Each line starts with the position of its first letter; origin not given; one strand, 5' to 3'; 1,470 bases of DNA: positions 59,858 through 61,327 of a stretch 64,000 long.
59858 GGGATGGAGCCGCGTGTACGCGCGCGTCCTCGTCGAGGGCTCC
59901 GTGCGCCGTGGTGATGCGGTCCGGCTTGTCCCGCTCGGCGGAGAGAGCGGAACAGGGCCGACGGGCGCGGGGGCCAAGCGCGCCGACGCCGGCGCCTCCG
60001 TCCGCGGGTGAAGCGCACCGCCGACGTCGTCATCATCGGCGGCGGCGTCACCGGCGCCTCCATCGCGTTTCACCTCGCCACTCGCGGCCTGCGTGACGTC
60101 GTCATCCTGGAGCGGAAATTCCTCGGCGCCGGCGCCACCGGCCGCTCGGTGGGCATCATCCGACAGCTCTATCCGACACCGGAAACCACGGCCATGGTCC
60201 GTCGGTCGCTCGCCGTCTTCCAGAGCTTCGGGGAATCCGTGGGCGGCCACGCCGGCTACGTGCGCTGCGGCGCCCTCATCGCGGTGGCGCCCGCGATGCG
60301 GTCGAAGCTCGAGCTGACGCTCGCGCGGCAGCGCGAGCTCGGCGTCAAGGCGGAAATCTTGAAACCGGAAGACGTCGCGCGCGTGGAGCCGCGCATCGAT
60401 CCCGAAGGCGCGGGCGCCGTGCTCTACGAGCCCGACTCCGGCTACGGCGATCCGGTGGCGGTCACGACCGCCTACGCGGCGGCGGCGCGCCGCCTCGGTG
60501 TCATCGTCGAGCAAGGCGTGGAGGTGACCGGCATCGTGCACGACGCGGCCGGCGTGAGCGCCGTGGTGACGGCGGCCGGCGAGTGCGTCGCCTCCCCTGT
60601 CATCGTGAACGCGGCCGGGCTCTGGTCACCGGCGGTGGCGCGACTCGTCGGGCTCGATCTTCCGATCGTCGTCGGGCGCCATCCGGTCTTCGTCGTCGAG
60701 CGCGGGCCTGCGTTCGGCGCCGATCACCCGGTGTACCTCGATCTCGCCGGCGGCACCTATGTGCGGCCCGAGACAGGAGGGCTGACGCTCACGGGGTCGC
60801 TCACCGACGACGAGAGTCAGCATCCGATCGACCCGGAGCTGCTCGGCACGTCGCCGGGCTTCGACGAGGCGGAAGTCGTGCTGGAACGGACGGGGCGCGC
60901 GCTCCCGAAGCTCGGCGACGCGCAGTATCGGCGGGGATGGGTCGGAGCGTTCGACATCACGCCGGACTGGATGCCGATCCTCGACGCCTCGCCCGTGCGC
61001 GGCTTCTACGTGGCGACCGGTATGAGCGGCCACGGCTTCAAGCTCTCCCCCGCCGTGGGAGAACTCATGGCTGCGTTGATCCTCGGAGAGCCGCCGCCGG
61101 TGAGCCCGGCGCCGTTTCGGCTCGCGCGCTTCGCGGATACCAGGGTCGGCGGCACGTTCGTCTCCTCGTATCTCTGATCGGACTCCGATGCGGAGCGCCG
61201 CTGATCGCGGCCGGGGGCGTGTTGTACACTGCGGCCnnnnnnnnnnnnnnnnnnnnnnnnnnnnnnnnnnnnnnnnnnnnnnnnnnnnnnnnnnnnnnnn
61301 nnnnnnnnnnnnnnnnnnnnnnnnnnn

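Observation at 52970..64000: Eleven-gene uptake-to-catabolism chain: Liv-type ABC transporter translationally fused to MaoC, OCD-family, MOSC, DAO-family oxidase and hydantoinase A/B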

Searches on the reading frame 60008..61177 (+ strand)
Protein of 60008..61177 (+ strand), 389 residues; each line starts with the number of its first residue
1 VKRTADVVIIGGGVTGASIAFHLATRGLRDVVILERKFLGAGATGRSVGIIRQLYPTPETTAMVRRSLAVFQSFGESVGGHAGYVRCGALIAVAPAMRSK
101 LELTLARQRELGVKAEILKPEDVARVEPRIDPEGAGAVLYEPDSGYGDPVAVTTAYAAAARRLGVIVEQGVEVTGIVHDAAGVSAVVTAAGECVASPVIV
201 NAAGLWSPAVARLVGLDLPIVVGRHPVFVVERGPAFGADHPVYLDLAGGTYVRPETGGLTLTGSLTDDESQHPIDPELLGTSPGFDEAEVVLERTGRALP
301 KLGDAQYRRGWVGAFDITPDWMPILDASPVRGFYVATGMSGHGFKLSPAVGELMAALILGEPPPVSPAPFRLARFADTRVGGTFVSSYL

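Call 8: search_protein_families(library=pfam, proteins=[window:60008-61177:+])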
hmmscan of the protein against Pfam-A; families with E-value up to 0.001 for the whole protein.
window:60008-61177:+ (389 aa): 4 families
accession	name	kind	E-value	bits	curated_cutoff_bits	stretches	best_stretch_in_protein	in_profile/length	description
PF01266.30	DAO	-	5.4e-70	237.1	27.9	1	6-357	1-353/353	FAD dependent oxidoreductase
PF01494.25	FAD_binding_3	-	4.8e-06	26.5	22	0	5-36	2-32/349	FAD binding domain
PF00890.30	FAD_binding_2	-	1.4e-05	24.9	20.4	1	6-187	1-179/414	FAD binding domain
PF05834.18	Lycopene_cycl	-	0.00043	19.9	23.4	0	6-34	1-30/380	Lycopene cyclase protein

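Call 9: search_protein_families(library=ncbifam, proteins=[window:60008-61177:+])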
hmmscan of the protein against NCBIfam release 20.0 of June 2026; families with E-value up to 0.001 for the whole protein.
window:60008-61177:+ (389 aa): 33 families (the best 25 are shown)
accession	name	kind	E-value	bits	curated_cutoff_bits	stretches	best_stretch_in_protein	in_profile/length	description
TIGR01373.1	soxB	subfamily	7.5e-43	146.9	529.45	1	2-379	28-403/407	sarcosine oxidase subunit beta family protein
NF008425.0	PRK11259.1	equivalog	6.3e-39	134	257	1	2-376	2-376/377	N-methyl-L-tryptophan oxidase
TIGR02352.1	thiamin_ThiO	equivalog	1.5e-30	106.5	250.8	1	7-360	1-349/351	glycine oxidase ThiO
TIGR01377.1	soxA_mon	subfamily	2.4e-27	95.7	479.65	1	6-378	2-378/381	amino oxidase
NF001933.0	PRK00711.1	subfamily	1.2e-22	80.5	383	2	105-220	154-270/429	D-amino acid dehydrogenase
NF008313.0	PRK11101.1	equivalog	3e-18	65.7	425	1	3-220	7-226/548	anaerobic glycerol-3-phosphate dehydrogenase subunit A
NF050086.1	pipecolate_AmaA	exception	3.6e-18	65.4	600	2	3-52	24-72/425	L-pipecolate oxidase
NF008726.1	PRK11728.1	equivalog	1.7e-17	63.4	299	1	6-218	2-213/389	L-2-hydroxyglutarate oxidase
NF002480.1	PRK01747.1-1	equivalog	2e-17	62.9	540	1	4-366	248-625/645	bifunctional tRNA (5-methylaminomethyl-2-thiouridine)(34)-methyltransferase MnmC2/FAD-dependent 5-carboxymethylaminomethyl-2-thiouridine(34)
TIGR03377.1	glycerol3P_GlpA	equivalog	1.6e-16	60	552.8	2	106-225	100-222/530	anaerobic glycerol-3-phosphate dehydrogenase subunit GlpA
TIGR03197.1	MnmC_Cterm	equivalog_domain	4.7e-16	58.9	174.2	1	6-212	1-208/400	FAD-dependent 5-carboxymethylaminomethyl-2-thiouridine(34) oxidoreductase MnmC1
TIGR03364.1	HpnW_proposed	hypoth_equivalog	1.8e-14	53.6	285.1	1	6-201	2-192/365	TIGR03364 family FAD-dependent oxidoreductase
NF033460.1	glycerol3P_ox_II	equivalog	7.5e-14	51.6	460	2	115-216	118-217/361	type 2 glycerol-3-phosphate oxidase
NF009074.0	PRK12409.1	equivalog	5.1e-13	49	494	1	111-216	159-267/410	D-amino acid dehydrogenase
NF040813.1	pro_dh_Thprot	equivalog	1.6e-08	34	600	1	148-361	167-351/362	D-proline dehydrogenase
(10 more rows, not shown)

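Call 15: search_solved_structures(query=window:60008-61177:+, max_evalue=1e-10)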
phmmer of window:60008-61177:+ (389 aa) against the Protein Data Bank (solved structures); distinct sequences matched with E-value up to 1e-10: 32.
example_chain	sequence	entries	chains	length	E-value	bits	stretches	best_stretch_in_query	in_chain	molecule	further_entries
4pab_A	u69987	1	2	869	3.5e-39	138.1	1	3-363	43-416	Dimethylglycine dehydrogenase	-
5l46_A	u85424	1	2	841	8.8e-39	136.8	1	3-363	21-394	Dimethylglycine dehydrogenase, mitochondrial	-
4p9s_A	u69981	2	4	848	2.9e-38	135.1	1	3-363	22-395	Dimethylglycine dehydrogenase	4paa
1y56_B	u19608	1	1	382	4.3e-37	131.2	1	4-360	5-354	sarcosine oxidase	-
3ada_B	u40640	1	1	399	1.1e-31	113.4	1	2-376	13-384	SARCOSINE OXIDASE BETA SUBUNIT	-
1vrq_B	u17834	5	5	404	1.2e-31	113.3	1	2-376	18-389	Sarcosine oxidase beta subunit | Subunit beta of sarcosine oxidase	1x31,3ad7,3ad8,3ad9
2gag_B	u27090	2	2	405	1.6e-27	99.7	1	2-376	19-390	heterotetrameric sarcosine oxidase beta-subunit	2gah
4ysh_A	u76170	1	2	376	4.8e-23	85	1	4-375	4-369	Glycine oxidase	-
5fjm_A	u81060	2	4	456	9.7e-22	80.7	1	4-221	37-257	L-AMINO ACID DEAMINASE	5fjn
1pj5_A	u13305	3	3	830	3.4e-21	78.9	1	3-226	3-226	N,N-dimethylglycine oxidase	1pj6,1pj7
5i39_A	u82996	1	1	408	4e-21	78.7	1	3-375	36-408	L-amino acid deaminase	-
3gsi_A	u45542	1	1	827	8.1e-21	77.7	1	6-226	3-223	N,N-dimethylglycine oxidase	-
7cyx_A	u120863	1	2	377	1.6e-19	73.4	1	5-361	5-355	Glycine oxidase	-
3nyc_A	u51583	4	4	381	6.7e-19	71.4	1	5-365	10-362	D-Arginine Dehydrogenase | FAD-dependent catabolic D-arginine dehydrogenase, DauA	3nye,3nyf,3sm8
5hxw_A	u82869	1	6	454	1.3e-18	70.4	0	3-259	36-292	L-amino acid deaminase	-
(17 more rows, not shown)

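Call 31: find_homologous_proteins(query=window:60008-61177:+, max_evalue=1e-30)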
Query window:60008-61177:+ (389 aa): 2184 proteins with E <= 1e-30 among 8000 candidates; the best 120 are listed.
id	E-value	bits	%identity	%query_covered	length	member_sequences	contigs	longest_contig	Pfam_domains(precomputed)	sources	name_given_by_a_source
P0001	2.4e-221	753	89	100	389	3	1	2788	PF01266.31,PF01494.26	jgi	jgi:sarcosine oxidase, subunit beta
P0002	1.5e-209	714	84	100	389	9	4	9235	PF01266.31,PF00890.31,PF01494.26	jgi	-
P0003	5.3e-183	626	74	100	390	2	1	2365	PF01266.31,PF07992.21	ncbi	-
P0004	6.0e-182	623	74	100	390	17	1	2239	PF01266.31,PF07992.21,PF01494.26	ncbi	-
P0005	5.4e-181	620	73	100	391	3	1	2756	PF01266.31,PF00890.31,PF07992.21,PF01494.26,PF12831.14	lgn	-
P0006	2.4e-180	618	72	100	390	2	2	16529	PF01266.31,PF07992.21,PF01494.26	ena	-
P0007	2.8e-180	617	73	100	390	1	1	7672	PF01266.31,PF07992.21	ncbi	-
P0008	8.4e-180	616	72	100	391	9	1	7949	PF01266.31,PF07992.21,PF13738.13,PF01494.26,PF12831.14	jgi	-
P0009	1.4e-179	615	74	99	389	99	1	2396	PF01266.31,PF00890.31,PF07992.21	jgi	jgi:sarcosine oxidase subunit beta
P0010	1.5e-179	615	73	100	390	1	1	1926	PF01266.31,PF07992.21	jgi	-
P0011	3.6e-179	614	72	100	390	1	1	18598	PF01946.24,PF01266.31,PF00890.31,PF07992.21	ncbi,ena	-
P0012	3.8e-179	614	72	100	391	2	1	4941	PF01266.31,PF00890.31,PF07992.21,PF05834.19,PF01494.26,PF12831.14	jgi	-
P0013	5.9e-179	613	71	100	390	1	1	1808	PF01946.24,PF01266.31,PF07992.21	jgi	-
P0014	6.4e-179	613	72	99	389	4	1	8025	PF01266.31,PF07992.21,PF00070.34,PF12831.14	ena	-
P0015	7.4e-179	613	71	100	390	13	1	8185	PF01946.24,PF01266.31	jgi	-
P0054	2.8e-176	604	71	100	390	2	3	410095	PF01266.31,PF07992.21,PF12831.14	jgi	jgi:sarcosine oxidase subunit beta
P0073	1.6e-175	602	72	100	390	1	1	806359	PF01946.24,PF01266.31,PF13450.13,PF00890.31,PF07992.21,PF13738.13,PF04820.21,PF01494.26,PF12831.14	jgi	jgi:sarcosine oxidase, subunit beta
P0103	1.8e-174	598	71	100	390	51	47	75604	PF01266.31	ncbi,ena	-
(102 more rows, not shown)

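Call 32: find_encoding_contigs(protein=P0073, flank=10000, max_places=2)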
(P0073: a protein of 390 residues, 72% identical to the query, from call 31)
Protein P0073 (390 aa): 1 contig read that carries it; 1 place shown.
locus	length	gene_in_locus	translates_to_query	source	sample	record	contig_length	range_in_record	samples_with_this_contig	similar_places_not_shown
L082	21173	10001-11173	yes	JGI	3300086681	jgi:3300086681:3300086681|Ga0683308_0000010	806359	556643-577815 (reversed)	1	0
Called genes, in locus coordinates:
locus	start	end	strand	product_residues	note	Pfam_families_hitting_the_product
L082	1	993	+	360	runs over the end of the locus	PF00465:Fe-ADH, PF13685:Fe-ADH_2 (weak), PF01761:DHQ_synthase, PF24621:DHQS_C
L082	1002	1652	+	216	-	PF17874:TPR_MalT (faint), PF24575:TPR_Slam (faint), PF25058:ARM_TT21 (weak), PF25064:ARM_TT21_5th (faint), PF14559:TPR_19, PF13371:TPR_9 (weak), PF13432:TPR_16, PF14559:TPR_19, +13 more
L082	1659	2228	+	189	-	PF08207:EFP_N, PF01132:EFP, PF09285:Elong-fact-P_C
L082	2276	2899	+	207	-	PF02581:TMP-TENI, PF03060:NMO (faint)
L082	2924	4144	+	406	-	PF13458:Peripla_BP_6, PF01094:ANF_receptor, PF13433:Peripla_BP_5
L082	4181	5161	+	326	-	PF02653:BPD_transp_2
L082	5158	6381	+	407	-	PF02653:BPD_transp_2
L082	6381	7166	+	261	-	PF13476:AAA_23 (weak), PF00005:ABC_tran, PF13304:AAA_21 (faint), PF12399:BCA_ABC_TP_C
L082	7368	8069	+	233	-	PF00005:ABC_tran, PF13304:AAA_21 (faint)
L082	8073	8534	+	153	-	PF01575:MaoC_dehydratas, PF13452:FAS1_DH_region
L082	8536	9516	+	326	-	PF02423:OCD_Mu_crystall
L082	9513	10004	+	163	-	PF03473:MOSC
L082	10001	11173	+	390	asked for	PF00890:FAD_binding_2 (weak), PF01266:DAO, PF01494:FAD_binding_3 (faint), PF01946:Thi4 (weak), PF04820:Trp_halogenase (faint), PF07992:Pyr_redox_2 (faint), PF12831:FAD_oxidored (faint), PF13450:NAD_binding_8 (weak), +1 more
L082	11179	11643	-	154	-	PF08905:DUF1850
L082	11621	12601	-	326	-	PF16868:NMT1_3, PF09084:NMT1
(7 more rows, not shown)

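Call 33: find_encoding_contigs(protein=P0054, flank=10000, max_places=3)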
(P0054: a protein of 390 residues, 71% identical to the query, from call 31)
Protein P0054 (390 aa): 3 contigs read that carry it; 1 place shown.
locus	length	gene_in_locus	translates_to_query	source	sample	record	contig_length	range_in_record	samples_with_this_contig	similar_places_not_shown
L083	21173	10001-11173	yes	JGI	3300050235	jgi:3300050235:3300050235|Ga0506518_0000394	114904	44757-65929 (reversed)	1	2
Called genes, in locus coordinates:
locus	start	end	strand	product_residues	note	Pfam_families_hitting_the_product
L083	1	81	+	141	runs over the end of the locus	PF25917:BSH_RND (faint), PF00364:Biotin_lipoyl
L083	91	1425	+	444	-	PF00289:Biotin_carb_N, PF02786:CPSase_L_D2, PF02222:ATP-grasp, PF07478:Dala_Dala_lig_C, PF02785:Biotin_carb_C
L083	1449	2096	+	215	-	PF02581:TMP-TENI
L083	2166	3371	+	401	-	PF13458:Peripla_BP_6, PF01094:ANF_receptor, PF13433:Peripla_BP_5 (weak)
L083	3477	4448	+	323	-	PF02653:BPD_transp_2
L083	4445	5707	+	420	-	PF02653:BPD_transp_2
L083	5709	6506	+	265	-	PF00005:ABC_tran, PF13304:AAA_21 (faint), PF12399:BCA_ABC_TP_C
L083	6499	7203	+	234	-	PF00005:ABC_tran, PF13304:AAA_21 (faint)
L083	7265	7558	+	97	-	PF02604:PhdYeFM_antitox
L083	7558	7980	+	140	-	-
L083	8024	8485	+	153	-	PF01575:MaoC_dehydratas, PF13452:FAS1_DH_region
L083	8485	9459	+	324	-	PF02423:OCD_Mu_crystall, PF01488:Shikimate_DH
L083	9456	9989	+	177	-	PF03473:MOSC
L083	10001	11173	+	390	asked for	PF01266:DAO, PF07992:Pyr_redox_2 (faint), PF12831:FAD_oxidored (faint)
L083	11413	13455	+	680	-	PF06808:DctM, PF11874:DUF3394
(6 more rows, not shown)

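Call 34: find_encoding_contigs(protein=P0103, flank=10000, max_places=4)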
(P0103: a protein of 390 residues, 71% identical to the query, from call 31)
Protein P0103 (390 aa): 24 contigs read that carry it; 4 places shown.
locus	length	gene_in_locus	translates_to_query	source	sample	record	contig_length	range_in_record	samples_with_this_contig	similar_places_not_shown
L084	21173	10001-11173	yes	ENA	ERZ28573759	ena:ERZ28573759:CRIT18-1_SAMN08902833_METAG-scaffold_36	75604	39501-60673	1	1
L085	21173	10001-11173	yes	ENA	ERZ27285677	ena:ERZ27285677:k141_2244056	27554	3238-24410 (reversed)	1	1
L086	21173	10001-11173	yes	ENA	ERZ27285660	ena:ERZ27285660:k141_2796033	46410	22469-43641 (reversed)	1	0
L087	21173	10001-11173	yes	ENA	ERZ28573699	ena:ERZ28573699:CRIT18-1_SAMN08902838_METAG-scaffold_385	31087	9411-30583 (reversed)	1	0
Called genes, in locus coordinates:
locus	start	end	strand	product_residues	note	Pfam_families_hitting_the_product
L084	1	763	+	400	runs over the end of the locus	PF02653:BPD_transp_2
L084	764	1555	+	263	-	PF13476:AAA_23 (weak), PF00005:ABC_tran, PF13304:AAA_21 (faint), PF12399:BCA_ABC_TP_C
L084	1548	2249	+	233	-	PF00005:ABC_tran, PF13304:AAA_21 (faint)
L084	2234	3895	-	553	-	-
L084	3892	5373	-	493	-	PF00535:Glycos_transf_2, PF13489:Methyltransf_23, PF08241:Methyltransf_11, PF08242:Methyltransf_12, PF13649:Methyltransf_25, PF13847:Methyltransf_31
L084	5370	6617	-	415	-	PF08421:Methyltransf_13, PF13489:Methyltransf_23, PF08484:Methyltransf_14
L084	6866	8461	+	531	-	PF13231:PMT_2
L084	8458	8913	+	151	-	PF01575:MaoC_dehydratas, PF13452:FAS1_DH_region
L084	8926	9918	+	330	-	PF02423:OCD_Mu_crystall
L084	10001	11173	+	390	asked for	PF01266:DAO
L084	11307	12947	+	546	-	-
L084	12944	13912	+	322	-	PF00535:Glycos_transf_2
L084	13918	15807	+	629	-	PF13522:GATase_6, PF13537:GATase_7, PF00733:Asn_synthase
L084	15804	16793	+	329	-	PF03966:Trm112p, PF13489:Methyltransf_23, PF08003:Methyltransf_9 (faint), PF13847:Methyltransf_31, PF08241:Methyltransf_11, PF08242:Methyltransf_12, PF13649:Methyltransf_25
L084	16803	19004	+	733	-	PF01869:BcrAD_BadFG (faint), PF05378:Hydant_A_N, PF01968:Hydantoinase_A, PF19278:Hydant_A_C (weak)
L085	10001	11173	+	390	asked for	PF01266:DAO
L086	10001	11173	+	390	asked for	PF01266:DAO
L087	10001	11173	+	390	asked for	PF01266:DAO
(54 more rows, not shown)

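Call 36: find_related_loci(query=window:60008-61177:+, collection=metagenome_contigs, flank=10000)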
Query window:60008-61177:+ (389 aa) in metagenome_contigs; peptide patterns used: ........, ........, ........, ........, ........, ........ (x = any residue, [..] = any of these).
600 stretches matched a pattern (row limit reached: there are more); 491 encode a relative of the query (tblastn E <= 1e-3); the best 80 are kept; 80 distinct loci.
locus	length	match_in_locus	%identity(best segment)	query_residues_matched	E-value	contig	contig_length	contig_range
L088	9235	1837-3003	84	1-389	0e+0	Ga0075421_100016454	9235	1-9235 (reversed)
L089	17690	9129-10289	71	3-389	0e+0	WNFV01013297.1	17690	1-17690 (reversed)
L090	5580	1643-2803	73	3-389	0e+0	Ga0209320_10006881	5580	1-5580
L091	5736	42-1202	72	3-389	0e+0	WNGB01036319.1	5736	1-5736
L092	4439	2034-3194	72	3-389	0e+0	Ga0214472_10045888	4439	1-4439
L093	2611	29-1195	72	1-389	0e+0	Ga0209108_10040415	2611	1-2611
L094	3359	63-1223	70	3-389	0e+0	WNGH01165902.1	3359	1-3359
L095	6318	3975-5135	71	3-389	0e+0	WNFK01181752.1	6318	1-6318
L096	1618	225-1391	71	1-389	0e+0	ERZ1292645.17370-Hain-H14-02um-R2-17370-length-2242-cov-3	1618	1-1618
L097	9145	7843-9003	70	3-389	5e-180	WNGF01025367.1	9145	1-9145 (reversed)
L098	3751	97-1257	71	3-389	0e+0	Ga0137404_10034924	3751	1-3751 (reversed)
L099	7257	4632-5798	72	1-389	3e-179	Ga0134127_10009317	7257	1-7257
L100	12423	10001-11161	70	3-389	3e-178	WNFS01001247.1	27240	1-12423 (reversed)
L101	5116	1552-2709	71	4-389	0e+0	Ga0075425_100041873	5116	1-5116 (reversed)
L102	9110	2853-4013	70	3-389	2e-178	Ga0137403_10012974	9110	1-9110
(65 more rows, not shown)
